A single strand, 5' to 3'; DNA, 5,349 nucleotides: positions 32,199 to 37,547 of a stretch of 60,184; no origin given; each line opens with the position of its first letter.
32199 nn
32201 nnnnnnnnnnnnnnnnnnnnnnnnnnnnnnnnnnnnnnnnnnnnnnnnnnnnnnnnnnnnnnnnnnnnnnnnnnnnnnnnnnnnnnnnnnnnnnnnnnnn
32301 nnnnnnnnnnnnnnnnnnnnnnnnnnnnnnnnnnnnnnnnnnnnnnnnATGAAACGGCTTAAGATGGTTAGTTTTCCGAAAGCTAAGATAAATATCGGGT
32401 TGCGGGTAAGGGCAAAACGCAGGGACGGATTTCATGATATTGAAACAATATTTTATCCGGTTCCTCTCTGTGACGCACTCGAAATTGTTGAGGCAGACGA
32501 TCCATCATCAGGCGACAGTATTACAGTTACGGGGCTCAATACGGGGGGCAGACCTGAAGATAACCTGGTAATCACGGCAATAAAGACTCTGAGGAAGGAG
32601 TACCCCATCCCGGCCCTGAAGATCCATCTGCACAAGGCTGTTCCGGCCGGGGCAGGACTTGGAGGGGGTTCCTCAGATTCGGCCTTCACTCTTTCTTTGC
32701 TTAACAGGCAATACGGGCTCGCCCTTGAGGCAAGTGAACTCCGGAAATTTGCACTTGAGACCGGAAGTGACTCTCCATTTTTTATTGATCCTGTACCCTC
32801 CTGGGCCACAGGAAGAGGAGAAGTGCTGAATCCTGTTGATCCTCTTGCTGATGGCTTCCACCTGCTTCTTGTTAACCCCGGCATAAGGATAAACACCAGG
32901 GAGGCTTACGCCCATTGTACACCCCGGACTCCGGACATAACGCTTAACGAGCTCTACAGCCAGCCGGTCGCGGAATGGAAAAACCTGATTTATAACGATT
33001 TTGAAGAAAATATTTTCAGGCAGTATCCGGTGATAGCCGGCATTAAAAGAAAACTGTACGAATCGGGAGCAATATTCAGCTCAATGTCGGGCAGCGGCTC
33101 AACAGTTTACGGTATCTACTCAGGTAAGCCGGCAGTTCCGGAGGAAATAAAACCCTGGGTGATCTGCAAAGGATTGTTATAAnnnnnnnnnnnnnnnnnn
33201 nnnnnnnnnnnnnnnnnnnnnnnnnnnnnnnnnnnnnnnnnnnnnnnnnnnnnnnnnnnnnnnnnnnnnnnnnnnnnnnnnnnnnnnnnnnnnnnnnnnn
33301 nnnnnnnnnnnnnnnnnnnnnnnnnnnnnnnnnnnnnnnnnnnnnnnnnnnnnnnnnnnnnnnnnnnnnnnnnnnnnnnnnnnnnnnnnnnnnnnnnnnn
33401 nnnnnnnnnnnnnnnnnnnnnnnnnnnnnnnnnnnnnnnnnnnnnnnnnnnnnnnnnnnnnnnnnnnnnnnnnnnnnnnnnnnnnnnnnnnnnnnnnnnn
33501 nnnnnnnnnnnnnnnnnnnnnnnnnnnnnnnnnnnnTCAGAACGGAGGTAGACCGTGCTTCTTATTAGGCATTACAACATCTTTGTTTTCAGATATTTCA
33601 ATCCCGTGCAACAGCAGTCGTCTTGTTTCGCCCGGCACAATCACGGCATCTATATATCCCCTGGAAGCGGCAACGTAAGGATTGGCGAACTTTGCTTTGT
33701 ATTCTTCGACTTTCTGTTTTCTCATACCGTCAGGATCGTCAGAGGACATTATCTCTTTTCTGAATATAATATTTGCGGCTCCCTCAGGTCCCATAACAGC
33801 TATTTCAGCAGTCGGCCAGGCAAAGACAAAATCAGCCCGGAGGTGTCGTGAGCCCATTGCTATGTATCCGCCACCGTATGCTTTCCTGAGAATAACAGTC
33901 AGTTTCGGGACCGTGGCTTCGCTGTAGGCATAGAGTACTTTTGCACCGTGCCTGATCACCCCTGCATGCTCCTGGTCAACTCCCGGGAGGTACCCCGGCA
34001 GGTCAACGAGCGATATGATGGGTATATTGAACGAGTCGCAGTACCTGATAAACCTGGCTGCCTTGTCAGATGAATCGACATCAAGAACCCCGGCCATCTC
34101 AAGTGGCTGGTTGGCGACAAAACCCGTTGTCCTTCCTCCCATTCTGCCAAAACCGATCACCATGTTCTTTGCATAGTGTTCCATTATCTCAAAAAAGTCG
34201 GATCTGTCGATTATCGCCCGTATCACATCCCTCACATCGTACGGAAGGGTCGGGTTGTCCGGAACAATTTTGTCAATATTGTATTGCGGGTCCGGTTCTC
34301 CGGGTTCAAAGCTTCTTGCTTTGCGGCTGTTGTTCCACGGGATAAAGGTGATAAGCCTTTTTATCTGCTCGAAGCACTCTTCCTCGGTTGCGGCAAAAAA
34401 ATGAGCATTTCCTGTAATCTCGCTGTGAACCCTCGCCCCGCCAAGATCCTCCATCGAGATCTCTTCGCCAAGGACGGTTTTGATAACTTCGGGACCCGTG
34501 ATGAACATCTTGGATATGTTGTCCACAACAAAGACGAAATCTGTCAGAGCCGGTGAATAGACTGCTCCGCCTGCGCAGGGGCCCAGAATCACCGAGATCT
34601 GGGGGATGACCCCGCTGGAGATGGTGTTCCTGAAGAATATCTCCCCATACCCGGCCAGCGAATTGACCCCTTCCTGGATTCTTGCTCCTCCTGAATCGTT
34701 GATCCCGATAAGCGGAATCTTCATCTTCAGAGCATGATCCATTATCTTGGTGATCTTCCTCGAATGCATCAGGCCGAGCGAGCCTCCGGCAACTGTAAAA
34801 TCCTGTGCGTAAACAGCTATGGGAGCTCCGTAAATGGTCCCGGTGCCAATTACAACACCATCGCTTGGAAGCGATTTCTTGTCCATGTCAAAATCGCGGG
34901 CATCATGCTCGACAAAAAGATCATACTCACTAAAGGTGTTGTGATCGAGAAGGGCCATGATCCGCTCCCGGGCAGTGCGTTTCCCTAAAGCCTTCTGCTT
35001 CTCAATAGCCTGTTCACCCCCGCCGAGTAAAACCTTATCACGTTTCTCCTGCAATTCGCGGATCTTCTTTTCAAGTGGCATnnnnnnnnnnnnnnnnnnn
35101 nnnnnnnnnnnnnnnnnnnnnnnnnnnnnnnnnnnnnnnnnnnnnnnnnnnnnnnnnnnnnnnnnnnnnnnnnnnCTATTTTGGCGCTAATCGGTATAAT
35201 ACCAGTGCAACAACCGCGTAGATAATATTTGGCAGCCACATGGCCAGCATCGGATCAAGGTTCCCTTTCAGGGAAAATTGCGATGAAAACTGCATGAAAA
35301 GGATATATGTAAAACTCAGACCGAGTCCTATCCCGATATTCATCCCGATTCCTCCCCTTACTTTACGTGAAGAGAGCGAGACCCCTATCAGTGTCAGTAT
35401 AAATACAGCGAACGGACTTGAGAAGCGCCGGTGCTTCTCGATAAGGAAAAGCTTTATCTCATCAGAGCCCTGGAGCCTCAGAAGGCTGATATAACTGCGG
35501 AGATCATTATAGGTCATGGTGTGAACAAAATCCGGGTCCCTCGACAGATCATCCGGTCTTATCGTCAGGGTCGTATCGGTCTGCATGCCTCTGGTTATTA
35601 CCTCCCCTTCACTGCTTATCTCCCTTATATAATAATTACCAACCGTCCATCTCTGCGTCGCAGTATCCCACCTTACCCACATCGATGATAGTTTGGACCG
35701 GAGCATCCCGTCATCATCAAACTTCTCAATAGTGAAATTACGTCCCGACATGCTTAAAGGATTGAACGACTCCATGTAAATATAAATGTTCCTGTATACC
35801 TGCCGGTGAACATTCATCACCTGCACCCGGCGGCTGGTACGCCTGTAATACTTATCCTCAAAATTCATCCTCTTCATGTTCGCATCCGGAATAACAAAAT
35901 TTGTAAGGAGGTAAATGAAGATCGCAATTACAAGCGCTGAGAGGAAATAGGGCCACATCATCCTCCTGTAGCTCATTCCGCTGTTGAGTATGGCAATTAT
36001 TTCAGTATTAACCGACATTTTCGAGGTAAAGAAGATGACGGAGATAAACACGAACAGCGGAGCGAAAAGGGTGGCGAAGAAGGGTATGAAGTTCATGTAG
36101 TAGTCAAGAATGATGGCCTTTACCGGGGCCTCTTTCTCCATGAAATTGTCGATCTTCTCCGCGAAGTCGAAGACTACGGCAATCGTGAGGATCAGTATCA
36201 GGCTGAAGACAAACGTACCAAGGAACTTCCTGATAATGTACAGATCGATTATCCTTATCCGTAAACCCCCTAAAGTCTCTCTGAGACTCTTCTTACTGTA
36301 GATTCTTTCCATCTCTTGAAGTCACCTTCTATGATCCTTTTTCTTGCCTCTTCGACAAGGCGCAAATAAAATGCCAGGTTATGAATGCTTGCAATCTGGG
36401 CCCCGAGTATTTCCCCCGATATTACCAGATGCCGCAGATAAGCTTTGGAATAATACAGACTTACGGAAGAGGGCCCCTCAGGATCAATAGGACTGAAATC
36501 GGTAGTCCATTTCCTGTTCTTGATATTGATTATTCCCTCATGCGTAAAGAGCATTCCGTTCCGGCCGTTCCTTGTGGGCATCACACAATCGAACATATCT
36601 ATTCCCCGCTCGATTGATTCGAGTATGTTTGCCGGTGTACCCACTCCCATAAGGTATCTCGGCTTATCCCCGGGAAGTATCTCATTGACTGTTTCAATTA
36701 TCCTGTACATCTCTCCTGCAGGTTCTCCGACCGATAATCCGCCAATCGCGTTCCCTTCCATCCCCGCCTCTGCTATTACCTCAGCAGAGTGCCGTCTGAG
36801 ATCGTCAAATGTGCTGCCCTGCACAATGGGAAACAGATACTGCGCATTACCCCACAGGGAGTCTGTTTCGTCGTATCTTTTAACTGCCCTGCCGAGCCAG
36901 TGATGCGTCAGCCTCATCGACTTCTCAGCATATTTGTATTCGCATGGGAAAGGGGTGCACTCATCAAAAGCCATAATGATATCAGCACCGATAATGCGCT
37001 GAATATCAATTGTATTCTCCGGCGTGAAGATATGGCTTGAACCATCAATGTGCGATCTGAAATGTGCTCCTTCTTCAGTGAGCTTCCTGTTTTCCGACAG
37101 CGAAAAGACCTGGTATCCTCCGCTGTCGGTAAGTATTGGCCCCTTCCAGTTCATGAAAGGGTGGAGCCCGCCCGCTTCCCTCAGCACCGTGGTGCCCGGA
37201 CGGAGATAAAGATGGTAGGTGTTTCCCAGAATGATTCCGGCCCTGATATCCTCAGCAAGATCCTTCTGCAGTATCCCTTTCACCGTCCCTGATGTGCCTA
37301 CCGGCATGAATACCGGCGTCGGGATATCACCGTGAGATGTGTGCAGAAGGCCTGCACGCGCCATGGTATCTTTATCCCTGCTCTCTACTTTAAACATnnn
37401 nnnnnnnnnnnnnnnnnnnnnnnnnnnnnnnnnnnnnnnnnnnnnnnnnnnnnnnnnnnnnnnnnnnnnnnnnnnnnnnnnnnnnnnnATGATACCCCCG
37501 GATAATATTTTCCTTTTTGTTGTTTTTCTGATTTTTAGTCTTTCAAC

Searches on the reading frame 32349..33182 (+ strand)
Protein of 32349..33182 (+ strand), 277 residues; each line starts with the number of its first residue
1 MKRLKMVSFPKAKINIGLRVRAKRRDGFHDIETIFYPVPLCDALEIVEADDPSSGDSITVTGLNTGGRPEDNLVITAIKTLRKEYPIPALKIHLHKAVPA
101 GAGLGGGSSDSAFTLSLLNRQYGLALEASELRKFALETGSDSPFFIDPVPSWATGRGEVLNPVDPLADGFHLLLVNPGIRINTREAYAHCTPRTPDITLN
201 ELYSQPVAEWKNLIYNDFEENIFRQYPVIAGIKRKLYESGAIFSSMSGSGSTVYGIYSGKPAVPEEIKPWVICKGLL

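Call 95: search_protein_families(library=pfam, max_evalue=0.00001, proteins=[window:32349-33182:+])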
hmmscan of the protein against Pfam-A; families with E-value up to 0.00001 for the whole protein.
window:32349-33182:+ (277 aa): 2 families
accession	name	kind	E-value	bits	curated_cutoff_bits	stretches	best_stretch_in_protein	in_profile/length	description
PF00288.32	GHMP_kinases_N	-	1.7e-14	54.2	22.3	1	72-143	1-81/87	GHMP kinases N terminal domain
PF08544.19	GHMP_kinases_C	-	1.2e-07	32.4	21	1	207-261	10-70/85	GHMP kinases C terminal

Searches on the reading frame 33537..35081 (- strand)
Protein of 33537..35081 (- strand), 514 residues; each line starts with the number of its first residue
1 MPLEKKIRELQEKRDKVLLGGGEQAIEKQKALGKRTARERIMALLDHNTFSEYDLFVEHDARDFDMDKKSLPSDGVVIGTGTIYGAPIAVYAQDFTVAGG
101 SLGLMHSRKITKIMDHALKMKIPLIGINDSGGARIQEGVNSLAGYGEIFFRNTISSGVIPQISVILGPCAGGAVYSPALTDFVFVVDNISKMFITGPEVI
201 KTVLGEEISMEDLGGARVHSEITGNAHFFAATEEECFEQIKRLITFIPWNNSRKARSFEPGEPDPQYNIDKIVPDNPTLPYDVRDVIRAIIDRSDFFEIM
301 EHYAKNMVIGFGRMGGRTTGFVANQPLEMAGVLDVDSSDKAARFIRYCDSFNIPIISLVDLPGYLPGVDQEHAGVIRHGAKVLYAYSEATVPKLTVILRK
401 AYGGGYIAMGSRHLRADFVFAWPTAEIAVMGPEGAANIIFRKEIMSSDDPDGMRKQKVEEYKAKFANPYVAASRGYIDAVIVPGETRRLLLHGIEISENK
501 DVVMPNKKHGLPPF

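Call 95: search_protein_families(library=pfam, max_evalue=0.00001, proteins=[window:33537-35081:-])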
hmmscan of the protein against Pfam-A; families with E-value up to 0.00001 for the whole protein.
window:33537-35081:- (514 aa): 2 families
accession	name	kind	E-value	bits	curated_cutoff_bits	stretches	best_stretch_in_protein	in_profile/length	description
PF01039.27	Carboxyl_trans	-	9.9e-186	618.6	22.3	1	29-510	2-491/493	Carboxyl transferase domain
PF03255.19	ACCA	-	1e-17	64.7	23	1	339-446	134-237/310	Acetyl co-enzyme A carboxylase carboxyltransferase-like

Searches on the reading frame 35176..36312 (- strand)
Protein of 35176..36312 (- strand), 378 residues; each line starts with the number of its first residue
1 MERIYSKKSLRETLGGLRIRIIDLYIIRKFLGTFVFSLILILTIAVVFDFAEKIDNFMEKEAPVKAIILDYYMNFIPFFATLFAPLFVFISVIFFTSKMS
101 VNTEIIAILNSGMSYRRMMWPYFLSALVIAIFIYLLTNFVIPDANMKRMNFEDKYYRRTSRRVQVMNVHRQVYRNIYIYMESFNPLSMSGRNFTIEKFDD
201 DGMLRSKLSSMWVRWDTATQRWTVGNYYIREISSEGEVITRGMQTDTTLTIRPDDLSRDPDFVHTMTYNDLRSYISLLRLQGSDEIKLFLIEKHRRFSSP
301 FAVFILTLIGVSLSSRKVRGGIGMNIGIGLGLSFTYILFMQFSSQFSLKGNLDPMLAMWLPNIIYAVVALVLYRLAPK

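Call 95: search_protein_families(library=pfam, max_evalue=0.00001, proteins=[window:35176-36312:-])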
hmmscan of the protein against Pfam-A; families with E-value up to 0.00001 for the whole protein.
window:35176-36312:- (378 aa): 1 family
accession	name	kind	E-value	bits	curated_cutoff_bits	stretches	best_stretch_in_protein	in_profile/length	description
PF03739.19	LptF_LptG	-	7.8e-69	232.8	27.9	1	25-374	2-352/353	Lipopolysaccharide export system permease LptF/LptG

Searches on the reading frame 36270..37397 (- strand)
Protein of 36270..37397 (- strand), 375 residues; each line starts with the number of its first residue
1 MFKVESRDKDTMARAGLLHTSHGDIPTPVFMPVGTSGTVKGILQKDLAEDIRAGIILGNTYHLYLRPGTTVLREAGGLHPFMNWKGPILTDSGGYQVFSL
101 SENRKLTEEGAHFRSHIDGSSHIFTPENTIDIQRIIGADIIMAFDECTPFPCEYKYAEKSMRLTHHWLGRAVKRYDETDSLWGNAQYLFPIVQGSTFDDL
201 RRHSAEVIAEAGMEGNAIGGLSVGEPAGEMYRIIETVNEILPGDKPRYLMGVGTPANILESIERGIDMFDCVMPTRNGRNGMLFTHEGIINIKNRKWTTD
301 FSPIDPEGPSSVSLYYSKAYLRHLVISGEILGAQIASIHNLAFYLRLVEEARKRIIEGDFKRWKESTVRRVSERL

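Call 95: search_protein_families(library=pfam, max_evalue=0.00001, proteins=[window:36270-37397:-])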
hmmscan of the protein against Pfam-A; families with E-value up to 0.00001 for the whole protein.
window:36270-37397:- (375 aa): 1 family
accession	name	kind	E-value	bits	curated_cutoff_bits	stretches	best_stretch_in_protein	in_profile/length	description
PF01702.25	TGT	-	2.4e-150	501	26.3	1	13-371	3-355/357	Queuine tRNA-ribosyltransferase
